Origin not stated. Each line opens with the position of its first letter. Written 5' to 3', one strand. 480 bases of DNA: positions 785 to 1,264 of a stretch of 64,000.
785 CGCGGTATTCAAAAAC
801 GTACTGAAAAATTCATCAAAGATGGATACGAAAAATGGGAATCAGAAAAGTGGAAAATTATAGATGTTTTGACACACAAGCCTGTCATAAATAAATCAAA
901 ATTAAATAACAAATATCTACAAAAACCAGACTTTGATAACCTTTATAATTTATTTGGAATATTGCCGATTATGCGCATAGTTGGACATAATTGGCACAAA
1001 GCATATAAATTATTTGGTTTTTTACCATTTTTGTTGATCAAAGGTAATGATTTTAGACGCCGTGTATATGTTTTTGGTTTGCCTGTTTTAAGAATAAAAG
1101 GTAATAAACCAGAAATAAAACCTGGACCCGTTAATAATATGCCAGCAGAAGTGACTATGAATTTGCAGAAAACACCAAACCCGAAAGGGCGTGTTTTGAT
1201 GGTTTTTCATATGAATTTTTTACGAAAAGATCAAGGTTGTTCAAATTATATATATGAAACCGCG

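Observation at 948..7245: Short basic-hydrophobic peptide repeats '(K/R)xY(L/V)FG(F/I/L)(L)P(I/V/L)xxIK' iterated within and between the glycosyltransferase proteins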

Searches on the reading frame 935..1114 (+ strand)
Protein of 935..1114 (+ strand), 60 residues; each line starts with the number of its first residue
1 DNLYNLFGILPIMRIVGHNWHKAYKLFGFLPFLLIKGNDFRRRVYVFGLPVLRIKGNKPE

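Call 19: find_homologous_proteins(query=A1, max_evalue=0.01)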
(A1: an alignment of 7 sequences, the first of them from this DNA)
Query A1 (7 sequences) (60 aa, profile of the alignment): 16 proteins with E <= 0.01 among 201 candidates.
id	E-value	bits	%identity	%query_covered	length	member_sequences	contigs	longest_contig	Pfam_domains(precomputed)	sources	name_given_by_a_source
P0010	8.4e-23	98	59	90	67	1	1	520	-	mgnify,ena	mgnify:CR=1 FL=1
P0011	1.8e-21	94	38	90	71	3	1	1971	-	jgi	-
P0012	2.8e-14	71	29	83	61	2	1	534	-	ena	-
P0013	2.1e-11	62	42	52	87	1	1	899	-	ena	-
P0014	2.3e-8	52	31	82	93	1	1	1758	-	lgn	-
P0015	2.4e-8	52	41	87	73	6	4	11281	-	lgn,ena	-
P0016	5.5e-8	51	28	75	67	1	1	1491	-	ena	-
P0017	8.2e-8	50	40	92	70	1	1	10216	-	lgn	-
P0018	1.1e-7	50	40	58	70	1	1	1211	-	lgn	-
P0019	2.7e-7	48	29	83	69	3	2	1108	-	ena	-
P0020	3.6e-7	48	29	85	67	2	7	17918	-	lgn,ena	-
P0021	1.0e-6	47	40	85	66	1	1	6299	-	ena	-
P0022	4.8e-6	44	38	85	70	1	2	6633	-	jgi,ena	-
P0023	1.5e-5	43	38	85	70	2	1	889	-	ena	-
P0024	6.2e-5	41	44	45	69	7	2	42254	-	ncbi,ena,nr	ncbi:MAG: hypothetical protein IKR92_00200 [Alphaproteobacteria bacterium]|nr:hypothetical protein [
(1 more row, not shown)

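Call 21: find_encoding_contigs(protein=P0024, flank=8000, max_places=3)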
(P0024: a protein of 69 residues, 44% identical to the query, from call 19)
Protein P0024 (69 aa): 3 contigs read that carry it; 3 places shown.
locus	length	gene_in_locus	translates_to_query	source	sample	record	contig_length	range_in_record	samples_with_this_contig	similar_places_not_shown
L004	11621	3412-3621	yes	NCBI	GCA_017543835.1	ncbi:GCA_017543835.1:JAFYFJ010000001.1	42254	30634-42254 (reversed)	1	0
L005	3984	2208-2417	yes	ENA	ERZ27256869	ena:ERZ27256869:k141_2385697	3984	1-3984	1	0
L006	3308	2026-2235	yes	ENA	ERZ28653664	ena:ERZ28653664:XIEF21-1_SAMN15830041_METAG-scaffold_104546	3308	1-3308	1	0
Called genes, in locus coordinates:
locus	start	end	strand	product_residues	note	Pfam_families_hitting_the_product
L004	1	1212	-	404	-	?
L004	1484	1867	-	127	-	PF04076:BOF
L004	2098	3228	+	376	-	PF00535:Glycos_transf_2, PF10111:Glyco_tranf_2_2, PF13506:Glyco_transf_21 (weak), PF13641:Glyco_tranf_2_3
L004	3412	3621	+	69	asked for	-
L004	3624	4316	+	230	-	PF25084:LbH_EIF2B (weak), PF00132:Hexapep, PF14602:Hexapep_2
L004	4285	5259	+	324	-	-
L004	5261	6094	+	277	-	PF00535:Glycos_transf_2, PF10111:Glyco_tranf_2_2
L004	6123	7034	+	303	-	PF01501:Glyco_transf_8, PF18404:Glyco_transf_24 (weak)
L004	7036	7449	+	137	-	PF01467:CTP_transf_like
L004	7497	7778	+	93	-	-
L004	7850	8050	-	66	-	-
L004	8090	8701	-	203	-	-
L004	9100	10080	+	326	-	PF01544:CorA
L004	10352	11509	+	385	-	-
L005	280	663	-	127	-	PF04076:BOF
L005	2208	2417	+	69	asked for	-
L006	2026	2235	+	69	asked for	-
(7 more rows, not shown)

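Call 22: find_encoding_contigs(protein=P0020, flank=8000, max_places=3)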
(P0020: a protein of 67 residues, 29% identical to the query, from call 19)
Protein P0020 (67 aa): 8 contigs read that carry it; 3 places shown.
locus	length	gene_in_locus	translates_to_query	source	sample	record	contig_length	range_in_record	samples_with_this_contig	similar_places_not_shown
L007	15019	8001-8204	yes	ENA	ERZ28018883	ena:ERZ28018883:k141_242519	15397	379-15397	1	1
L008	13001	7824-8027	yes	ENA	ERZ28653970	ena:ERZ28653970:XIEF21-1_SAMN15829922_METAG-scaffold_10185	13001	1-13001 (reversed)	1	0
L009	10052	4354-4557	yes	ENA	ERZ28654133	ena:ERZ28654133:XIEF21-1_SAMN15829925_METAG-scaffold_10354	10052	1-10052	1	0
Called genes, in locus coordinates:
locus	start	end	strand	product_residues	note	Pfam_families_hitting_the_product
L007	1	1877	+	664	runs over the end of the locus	-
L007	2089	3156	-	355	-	PF03572:Peptidase_S41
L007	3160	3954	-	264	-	PF03372:Exo_endo_phos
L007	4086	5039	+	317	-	PF05036:SPOR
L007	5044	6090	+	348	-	PF00933:Glyco_hydro_3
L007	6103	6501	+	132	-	-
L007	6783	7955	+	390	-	PF13641:Glyco_tranf_2_3, PF00535:Glycos_transf_2, PF10111:Glyco_tranf_2_2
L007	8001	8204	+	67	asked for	-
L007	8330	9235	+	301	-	-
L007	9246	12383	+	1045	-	PF18922:DUF5672, PF00535:Glycos_transf_2, PF10111:Glyco_tranf_2_2, PF13641:Glyco_tranf_2_3 (faint), PF00535:Glycos_transf_2, PF10111:Glyco_tranf_2_2 (weak)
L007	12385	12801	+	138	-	PF01467:CTP_transf_like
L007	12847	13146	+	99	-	-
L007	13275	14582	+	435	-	PF03446:NAD_binding_2 (weak), PF03721:UDPG_MGDP_dh_N, PF03807:F420_oxidored (faint), PF00984:UDPG_MGDP_dh, PF03720:UDPG_MGDP_dh_C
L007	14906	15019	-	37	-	?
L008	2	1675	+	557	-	?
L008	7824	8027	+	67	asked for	-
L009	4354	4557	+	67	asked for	-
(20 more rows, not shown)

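Call 23: find_encoding_contigs(protein=P0015, flank=8000, max_places=3)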
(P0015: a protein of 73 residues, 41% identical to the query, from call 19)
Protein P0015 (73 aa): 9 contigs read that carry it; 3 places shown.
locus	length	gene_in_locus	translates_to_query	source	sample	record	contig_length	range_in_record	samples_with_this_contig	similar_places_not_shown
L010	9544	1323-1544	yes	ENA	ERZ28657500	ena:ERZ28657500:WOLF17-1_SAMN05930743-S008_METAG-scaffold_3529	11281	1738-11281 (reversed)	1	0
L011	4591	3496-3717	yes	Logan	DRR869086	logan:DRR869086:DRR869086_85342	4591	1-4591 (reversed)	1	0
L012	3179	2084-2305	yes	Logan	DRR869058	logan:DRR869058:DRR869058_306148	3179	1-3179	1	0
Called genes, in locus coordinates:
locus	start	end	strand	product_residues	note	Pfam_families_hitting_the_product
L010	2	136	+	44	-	?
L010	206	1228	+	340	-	PF00535:Glycos_transf_2, PF10111:Glyco_tranf_2_2, PF13641:Glyco_tranf_2_3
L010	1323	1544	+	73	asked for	-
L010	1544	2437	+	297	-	PF01501:Glyco_transf_8, PF18404:Glyco_transf_24 (weak)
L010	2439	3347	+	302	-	-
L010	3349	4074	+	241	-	PF00535:Glycos_transf_2, PF10111:Glyco_tranf_2_2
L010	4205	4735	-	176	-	PF05198:IF3_N, PF00707:IF3_C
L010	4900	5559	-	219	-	PF00430:ATP-synt_B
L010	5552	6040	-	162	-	PF02326:YMF19, PF00430:ATP-synt_B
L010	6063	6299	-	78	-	PF00137:ATP-synt_C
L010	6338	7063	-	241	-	PF00119:ATP-synt_A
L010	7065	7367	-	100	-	PF09527:ATPase_gene1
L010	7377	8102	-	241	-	PF13098:Thioredoxin_2 (weak), PF13462:Thioredoxin_4, PF01323:DSBA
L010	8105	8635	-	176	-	PF05258:DciA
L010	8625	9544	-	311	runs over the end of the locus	PF02899:Phage_int_SAM_1, PF13495:Phage_int_SAM_4 (weak), PF00589:Phage_integrase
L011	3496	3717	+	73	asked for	-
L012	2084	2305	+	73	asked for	-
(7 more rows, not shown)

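Call 29: predict_structure(alignment_id=A2)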
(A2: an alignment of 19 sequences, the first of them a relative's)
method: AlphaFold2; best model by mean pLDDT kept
length: 67 residues; sequences in the alignment: 19
mean_pLDDT: 86.0   pTM: 0.63
mean pLDDT of the five models: 86.0, 84.7, 84.0, 83.9, 82.9
residues with pLDDT >= 90: 33; 70-90: 27; 50-70: 6; < 50: 1
segments of 3 or more residues with pLDDT < 50: none
pLDDT, mean of each block of 10 residues (from residue 1): 70 89 90 91 87 93 80
secondary structure, 60 per line:
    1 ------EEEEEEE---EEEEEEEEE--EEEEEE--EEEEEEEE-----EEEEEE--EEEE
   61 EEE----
elements in order: E7-13 E17-25 E28-33 E36-43 E49-54 E57-63

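Call 30: search_protein_representatives(alignment_id=A2)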
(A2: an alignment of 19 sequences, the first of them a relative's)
Query: 19 sequences, 73 profile positions. Proteins with E-value up to 0.001 (for the whole library): 272; up to 1e-10: 74; up to 1e-30: 1. The best 150 are listed.
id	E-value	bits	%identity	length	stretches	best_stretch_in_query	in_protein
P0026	4.2e-42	158.0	-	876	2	7-69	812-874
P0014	1.7e-27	111.2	-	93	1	1-69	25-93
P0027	2.8e-27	110.5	-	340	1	5-68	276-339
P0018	7.5e-26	105.9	-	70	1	2-70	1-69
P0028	1.3e-24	102.0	-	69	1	1-69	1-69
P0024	1.0e-22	95.9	-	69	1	1-69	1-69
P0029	1.7e-22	95.2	-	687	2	7-63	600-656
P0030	2.7e-22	94.5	-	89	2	8-66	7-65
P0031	3.7e-22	94.1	-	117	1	6-69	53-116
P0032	6.9e-22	93.2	-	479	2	7-64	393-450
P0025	1.4e-21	92.3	-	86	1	5-68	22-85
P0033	2.0e-21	91.7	-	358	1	7-67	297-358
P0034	4.8e-21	90.5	-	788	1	6-69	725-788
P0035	6.8e-20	86.8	-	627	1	3-67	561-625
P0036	1.2e-19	86.0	-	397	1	5-67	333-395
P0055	5.2e-15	71.2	-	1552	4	6-69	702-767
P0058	1.6e-14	69.7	-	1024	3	4-67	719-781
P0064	8.1e-14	67.4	-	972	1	8-67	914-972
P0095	1.1e-10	57.4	-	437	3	5-50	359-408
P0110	4.2e-09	52.3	-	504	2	5-43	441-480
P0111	5.2e-09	52.0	-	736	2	34-72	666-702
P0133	1.2e-07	47.6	-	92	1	4-67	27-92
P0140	3.8e-07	46.0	-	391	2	13-67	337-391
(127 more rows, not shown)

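Call 34: fold_search(model_id=the predicted structure, library=pdb)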
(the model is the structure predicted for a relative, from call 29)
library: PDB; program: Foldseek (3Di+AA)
matches with E <= 10: 451; with E <= 0.001: 0
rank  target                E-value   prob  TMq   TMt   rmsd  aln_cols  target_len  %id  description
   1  6n3r_A                2.4e-01  0.33  0.27  0.14  12.4        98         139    6  Sheep Galectin-11 (LGALS11) complex with galactose (released 2020-05-20)
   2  3hw2_A                3.3e-01  0.89  0.45  0.11  11.4        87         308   10  Crystal structure of the SifA-SKIP(PH) complex (released 2009-11-03)
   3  6n44_F                3.8e-01  0.30  0.29  0.17  12.5       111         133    7  Sheep Galectin-11 (LGALS11) complex with glycerol (released 2020-05-20)
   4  6n3r_C                3.8e-01  0.21  0.27  0.15  13.2       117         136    8  Sheep Galectin-11 (LGALS11) complex with galactose (released 2020-05-20)
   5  1rjl_C                4.1e-01  0.54  0.35  0.28  12.9        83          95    8  Structure of the complex between OspB-CT and bactericidal Fab-H6831 (released 2004-11-30)
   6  3cka_A                4.3e-01  0.92  0.48  0.15   4.0        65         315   15  The crystal structure of OspA mutant (released 2009-03-17)
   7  6n44_C                4.8e-01  0.23  0.27  0.15  13.9       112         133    5  Sheep Galectin-11 (LGALS11) complex with glycerol (released 2020-05-20)
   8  6n3r_B                4.8e-01  0.20  0.27  0.14  13.2       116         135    7  Sheep Galectin-11 (LGALS11) complex with galactose (released 2020-05-20)
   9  1osp_O                6.6e-01  0.35  0.34  0.13  12.6        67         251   10  CRYSTAL STRUCTURE OF OUTER SURFACE PROTEIN A OF BORRELIA BURGDORFERI COMPLEXED WITH A MURINE MONOCLONAL ANTIBODY FAB (released 1997-04-21)
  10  3cka_B                7.0e-01  0.80  0.46  0.14   4.5        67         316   15  The crystal structure of OspA mutant (released 2009-03-17)
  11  7qh9_CCC              7.0e-01  0.41  0.33  0.07   7.4        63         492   17  TarM(Se)_G117R-4RboP (released 2023-05-10)
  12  4x7p_A                7.7e-01  0.51  0.38  0.08   7.1        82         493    6  Crystal structure of apo S. aureus TarM (released 2015-02-18)
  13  6n3r_G                8.2e-01  0.18  0.29  0.17  13.6       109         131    7  Sheep Galectin-11 (LGALS11) complex with galactose (released 2020-05-20)
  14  5z1o_A                8.6e-01  0.85  0.47  0.14   4.1        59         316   15  Crystal structure of an OspA mutant (released 2019-01-02)
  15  3eex_A                9.1e-01  0.82  0.46  0.14   4.1        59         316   17  The crystal structure of OspA mutant (released 2009-09-08)
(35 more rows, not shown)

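Call 36: search_protein_families(library=pfam, alignment_id=A3, max_evalue=0.0001)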
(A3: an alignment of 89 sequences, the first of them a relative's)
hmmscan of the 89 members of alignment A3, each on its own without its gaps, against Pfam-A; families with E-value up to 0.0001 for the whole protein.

A. member 1, P0026 (876 aa): 6 families
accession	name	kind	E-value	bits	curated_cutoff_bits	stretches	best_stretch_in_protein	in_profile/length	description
PF00535.33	Glycos_transf_2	-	1.6e-27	97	23.3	1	8-138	1-127/168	Glycosyl transferase family 2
PF00534.26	Glycos_transf_1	-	1.1e-25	90.6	26.4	1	581-751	3-171/172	Glycosyl transferases group 1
PF13692.12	Glyco_trans_1_4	-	7.7e-17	62.3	27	1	595-726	3-130/142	Glycosyl transferases group 1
PF10111.15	Glyco_tranf_2_2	-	5.1e-10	39.7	27.3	1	29-188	16-201/276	Glycosyltransferase like family 2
PF20706.3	GT4-conflict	-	9.8e-06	25.2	26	1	606-716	212-323/385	Family 4 Glycosyltransferase in conflict systems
PF13524.12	Glyco_trans_1_2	-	1.5e-05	25.5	25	1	616-752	6-128/144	Glycosyl transferase-like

B. families by the number of members that match (of 89 scanned): 32 families (the first 25 are shown)
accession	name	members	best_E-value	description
PF00535.33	Glycos_transf_2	50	9.1e-81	Glycosyl transferase family 2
PF10111.15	Glyco_tranf_2_2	48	1.7e-30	Glycosyltransferase like family 2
PF13641.12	Glyco_tranf_2_3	33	4.5e-20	Glycosyltransferase like family 2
PF13692.12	Glyco_trans_1_4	12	1.6e-33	Glycosyl transferases group 1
PF00534.26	Glycos_transf_1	12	3.2e-28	Glycosyl transferases group 1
PF01501.26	Glyco_transf_8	11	8.6e-51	Glycosyl transferase family 8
PF13704.12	Glyco_tranf_2_4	11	2.5e-10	Glycosyl transferase family 2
PF13524.12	Glyco_trans_1_2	7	2.2e-11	Glycosyl transferase-like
PF20706.3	GT4-conflict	6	3.1e-07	Family 4 Glycosyltransferase in conflict systems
PF18404.7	Glyco_transf_24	5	4.5e-10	Glucosyltransferase 24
PF08795.16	DUF1796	4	2.3e-22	Putative papain-like cysteine peptidase (DUF1796)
PF14305.11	ATPgrasp_TupA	3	3.4e-61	TupA-like ATPgrasp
PF00702.32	Hydrolase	3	3.6e-10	haloacid dehalogenase-like hydrolase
PF13419.12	HAD_2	3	3e-06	Haloacid dehalogenase-like hydrolase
PF00248.27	Aldo_ket_red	2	3.7e-52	Aldo/keto reductase family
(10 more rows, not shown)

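Call 37: list_cluster_members(proteins=[P0026, P0029, P0055, P0058, P0064, P0111, P0133, P0140, P0110, P0095])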
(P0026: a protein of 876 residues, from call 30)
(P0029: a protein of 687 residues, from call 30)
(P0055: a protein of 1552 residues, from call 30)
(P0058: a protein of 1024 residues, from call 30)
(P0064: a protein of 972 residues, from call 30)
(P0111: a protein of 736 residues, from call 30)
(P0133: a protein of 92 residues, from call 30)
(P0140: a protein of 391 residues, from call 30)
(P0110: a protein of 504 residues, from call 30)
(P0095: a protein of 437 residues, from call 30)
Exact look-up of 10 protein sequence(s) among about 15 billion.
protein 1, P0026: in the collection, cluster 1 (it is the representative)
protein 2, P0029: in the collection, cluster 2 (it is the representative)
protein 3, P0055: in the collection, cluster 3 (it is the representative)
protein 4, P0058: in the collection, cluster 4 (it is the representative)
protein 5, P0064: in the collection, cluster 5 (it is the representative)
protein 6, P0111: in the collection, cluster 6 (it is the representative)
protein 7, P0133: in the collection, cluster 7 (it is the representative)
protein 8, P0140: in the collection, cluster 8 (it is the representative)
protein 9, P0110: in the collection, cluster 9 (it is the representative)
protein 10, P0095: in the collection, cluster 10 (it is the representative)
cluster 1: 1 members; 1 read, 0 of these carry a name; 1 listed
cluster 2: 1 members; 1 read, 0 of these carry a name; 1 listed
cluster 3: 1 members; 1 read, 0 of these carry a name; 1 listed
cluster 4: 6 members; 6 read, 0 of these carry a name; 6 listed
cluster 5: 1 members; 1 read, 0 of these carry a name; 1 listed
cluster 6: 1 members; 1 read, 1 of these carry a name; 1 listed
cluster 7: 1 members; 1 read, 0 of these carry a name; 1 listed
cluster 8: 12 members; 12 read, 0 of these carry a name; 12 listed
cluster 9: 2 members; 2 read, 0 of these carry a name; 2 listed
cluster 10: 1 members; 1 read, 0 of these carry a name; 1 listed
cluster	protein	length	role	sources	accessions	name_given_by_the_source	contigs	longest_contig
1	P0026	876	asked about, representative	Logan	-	-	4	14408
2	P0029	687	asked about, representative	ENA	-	-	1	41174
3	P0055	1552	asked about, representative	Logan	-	-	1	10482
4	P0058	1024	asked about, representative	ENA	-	-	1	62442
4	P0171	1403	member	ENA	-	-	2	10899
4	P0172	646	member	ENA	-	-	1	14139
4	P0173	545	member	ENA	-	-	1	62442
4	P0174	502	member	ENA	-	-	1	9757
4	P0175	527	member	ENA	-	-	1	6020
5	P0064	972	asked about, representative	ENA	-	-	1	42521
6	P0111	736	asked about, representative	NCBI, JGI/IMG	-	glycosyltransferase involved in cell wall biosynthesis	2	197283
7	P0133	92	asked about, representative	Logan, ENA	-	-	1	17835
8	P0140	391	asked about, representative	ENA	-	-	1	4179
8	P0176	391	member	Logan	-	-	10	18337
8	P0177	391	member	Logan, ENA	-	-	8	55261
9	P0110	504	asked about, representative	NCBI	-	-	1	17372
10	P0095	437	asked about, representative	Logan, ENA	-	-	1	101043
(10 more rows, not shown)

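Call 73: search_protein_families(library=pfam, proteins=[P0020, P0015, P0133], max_evalue=10)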
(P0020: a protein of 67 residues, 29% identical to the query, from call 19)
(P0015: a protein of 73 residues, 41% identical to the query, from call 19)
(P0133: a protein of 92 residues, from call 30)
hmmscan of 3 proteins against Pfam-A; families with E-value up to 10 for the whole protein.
P0020 (67 aa): 0 families

P0015 (73 aa): 0 families

P0133 (92 aa): 1 family
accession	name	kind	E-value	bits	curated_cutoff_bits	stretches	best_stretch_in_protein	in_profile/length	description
PF16209.10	PhoLip_ATPase_N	-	0.0097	16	29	2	28-44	16-32/67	Phospholipid-translocating ATPase N-terminal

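Call 74: search_protein_families(library=ncbifam, proteins=[P0020, P0015, P0133], max_evalue=10)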
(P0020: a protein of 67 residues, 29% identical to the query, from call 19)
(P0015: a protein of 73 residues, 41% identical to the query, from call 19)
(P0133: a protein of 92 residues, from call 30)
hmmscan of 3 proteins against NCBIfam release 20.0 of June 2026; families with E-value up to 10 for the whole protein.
P0020 (67 aa): 0 families

P0015 (73 aa): 1 family
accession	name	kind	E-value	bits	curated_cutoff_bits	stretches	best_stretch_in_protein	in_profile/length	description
NF001536.0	PRK00364.3-2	equivalog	0.1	12.6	147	1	4-31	79-106/109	co-chaperone GroES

P0133 (92 aa): 0 families

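Call 85: find_encoding_contigs(protein=P0111, flank=6000, max_places=2)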
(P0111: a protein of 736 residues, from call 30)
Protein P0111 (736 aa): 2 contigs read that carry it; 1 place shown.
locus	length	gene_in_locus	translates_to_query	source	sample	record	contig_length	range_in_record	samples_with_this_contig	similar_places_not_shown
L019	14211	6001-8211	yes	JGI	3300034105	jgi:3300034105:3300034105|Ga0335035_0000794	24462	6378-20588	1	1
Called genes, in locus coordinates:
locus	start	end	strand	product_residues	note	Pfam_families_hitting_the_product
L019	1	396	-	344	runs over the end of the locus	PF08240:ADH_N, PF00107:ADH_zinc_N, PF13602:ADH_zinc_N_2 (weak)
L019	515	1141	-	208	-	-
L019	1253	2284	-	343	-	PF01073:3Beta_HSD, PF01370:Epimerase, PF02719:Polysacc_synt_2, PF04321:RmlD_sub_bind, PF07993:NAD_binding_4, PF16363:GDP_Man_Dehyd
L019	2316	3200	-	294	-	PF01370:Epimerase, PF04321:RmlD_sub_bind, PF01073:3Beta_HSD, PF02719:Polysacc_synt_2 (weak), PF16363:GDP_Man_Dehyd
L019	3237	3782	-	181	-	PF00908:dTDP_sugar_isom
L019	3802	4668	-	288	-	PF00483:NTP_transferase, PF12804:NTP_transf_3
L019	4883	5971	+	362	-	PF01041:DegT_DnrJ_EryC1, PF00155:Aminotran_1_2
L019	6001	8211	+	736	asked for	PF00535:Glycos_transf_2, PF10111:Glyco_tranf_2_2 (weak), PF00534:Glycos_transf_1, PF13692:Glyco_trans_1_4 (faint)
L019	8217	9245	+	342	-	PF00535:Glycos_transf_2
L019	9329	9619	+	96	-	-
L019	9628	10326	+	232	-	PF00106:adh_short, PF01370:Epimerase (weak), PF16363:GDP_Man_Dehyd (faint), PF13561:adh_short_C2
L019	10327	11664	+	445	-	PF00501:AMP-binding, PF13193:AMP-binding_C (weak)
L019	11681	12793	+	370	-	PF08545:ACP_syn_III, PF08541:ACP_syn_III_C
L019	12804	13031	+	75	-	-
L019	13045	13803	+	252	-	PF00106:adh_short, PF08659:KR, PF13561:adh_short_C2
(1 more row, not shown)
